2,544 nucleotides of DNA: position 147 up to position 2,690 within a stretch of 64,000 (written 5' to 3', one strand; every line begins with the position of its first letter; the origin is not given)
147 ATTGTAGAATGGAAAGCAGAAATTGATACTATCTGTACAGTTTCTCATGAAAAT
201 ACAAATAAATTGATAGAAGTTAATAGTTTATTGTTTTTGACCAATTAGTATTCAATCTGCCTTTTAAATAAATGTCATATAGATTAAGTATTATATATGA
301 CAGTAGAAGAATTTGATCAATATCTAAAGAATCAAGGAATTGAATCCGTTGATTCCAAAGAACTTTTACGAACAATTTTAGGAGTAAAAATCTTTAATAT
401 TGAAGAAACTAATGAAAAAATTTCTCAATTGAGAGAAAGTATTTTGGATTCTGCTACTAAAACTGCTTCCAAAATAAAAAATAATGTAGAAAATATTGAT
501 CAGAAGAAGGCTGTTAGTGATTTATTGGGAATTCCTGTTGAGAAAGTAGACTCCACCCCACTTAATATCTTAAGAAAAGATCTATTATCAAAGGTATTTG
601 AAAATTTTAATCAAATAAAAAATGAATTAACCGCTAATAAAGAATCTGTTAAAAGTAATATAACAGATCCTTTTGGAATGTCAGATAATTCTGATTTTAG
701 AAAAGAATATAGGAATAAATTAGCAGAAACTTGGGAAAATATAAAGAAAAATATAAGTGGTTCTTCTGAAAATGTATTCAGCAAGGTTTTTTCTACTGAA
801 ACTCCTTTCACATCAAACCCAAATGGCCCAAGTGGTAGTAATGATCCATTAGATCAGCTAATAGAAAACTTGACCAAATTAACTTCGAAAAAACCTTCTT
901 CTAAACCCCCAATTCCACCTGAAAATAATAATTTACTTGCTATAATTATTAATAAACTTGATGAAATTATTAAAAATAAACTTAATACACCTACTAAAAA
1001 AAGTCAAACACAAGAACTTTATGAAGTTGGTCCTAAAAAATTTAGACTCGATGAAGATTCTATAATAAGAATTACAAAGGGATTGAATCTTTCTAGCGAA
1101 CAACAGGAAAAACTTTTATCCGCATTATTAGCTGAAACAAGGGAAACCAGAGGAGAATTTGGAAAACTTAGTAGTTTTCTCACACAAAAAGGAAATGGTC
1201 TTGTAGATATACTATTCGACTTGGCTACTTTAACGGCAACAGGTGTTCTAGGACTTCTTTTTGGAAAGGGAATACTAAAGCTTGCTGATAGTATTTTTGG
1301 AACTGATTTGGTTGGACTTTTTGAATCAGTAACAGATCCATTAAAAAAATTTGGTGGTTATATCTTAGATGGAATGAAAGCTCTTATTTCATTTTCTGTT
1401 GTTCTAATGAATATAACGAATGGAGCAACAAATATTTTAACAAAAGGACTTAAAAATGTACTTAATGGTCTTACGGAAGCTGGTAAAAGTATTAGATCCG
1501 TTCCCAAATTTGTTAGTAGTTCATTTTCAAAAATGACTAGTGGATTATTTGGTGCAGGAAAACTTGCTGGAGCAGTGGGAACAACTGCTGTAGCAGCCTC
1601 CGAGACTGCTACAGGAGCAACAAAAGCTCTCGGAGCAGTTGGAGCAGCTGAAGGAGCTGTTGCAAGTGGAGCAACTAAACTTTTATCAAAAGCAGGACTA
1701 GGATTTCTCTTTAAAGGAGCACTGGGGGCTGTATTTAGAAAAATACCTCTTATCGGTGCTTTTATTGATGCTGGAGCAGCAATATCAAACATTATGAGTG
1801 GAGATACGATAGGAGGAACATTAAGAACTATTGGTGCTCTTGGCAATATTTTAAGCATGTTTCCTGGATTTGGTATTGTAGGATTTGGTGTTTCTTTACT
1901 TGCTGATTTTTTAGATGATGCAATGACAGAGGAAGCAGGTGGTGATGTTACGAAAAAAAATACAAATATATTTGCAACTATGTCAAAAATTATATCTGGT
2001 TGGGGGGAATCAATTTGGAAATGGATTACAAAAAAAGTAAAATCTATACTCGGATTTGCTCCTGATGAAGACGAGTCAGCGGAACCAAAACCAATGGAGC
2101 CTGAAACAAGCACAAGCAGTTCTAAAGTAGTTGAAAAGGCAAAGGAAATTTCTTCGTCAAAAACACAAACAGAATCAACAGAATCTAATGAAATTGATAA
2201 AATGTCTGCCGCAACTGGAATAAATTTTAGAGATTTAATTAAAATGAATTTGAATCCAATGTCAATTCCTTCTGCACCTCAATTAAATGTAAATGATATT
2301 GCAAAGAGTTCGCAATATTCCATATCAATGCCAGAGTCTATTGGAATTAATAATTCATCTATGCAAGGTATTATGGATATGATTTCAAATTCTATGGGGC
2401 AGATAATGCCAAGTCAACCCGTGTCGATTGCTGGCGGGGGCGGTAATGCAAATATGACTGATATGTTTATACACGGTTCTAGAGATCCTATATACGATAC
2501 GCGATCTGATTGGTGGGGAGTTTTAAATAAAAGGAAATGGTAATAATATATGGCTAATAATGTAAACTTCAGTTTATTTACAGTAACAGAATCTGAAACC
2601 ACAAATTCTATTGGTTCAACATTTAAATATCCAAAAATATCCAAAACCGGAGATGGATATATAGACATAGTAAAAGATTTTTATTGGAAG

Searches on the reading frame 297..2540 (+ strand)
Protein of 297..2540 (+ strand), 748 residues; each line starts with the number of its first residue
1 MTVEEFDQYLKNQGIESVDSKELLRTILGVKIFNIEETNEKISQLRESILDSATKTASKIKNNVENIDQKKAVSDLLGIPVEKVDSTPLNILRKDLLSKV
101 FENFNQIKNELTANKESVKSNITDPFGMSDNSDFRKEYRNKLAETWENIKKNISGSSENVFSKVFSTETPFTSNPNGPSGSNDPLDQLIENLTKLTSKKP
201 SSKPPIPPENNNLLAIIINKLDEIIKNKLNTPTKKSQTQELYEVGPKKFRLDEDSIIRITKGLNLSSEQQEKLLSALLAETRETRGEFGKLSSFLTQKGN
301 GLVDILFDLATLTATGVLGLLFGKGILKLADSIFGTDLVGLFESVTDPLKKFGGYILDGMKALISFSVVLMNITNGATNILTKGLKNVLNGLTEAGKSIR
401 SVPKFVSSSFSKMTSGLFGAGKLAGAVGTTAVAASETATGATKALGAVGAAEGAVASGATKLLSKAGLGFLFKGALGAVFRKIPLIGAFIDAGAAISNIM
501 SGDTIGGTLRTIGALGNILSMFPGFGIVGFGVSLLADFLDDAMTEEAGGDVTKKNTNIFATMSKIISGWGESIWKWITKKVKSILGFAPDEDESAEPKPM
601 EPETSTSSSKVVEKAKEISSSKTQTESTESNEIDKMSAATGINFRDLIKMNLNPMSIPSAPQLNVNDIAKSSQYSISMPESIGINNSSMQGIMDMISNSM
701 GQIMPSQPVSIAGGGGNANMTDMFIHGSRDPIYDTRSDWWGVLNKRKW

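Call 15: search_protein_families(library=pfam, proteins=[window:297-2540:+], max_evalue=0.01)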
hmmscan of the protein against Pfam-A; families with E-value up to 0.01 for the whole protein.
window:297-2540:+ (748 aa): 1 family
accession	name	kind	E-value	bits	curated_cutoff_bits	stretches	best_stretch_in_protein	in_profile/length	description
PF21632.3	MOV-10_N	-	0.0045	17.5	27.4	0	4-28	6-30/67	Helicase MOV-10, N-terminal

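Call 16: search_protein_families(library=phrogs, proteins=[window:297-2540:+], max_evalue=0.01)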
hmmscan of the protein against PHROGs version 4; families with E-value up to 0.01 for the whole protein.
window:297-2540:+ (748 aa): 0 families
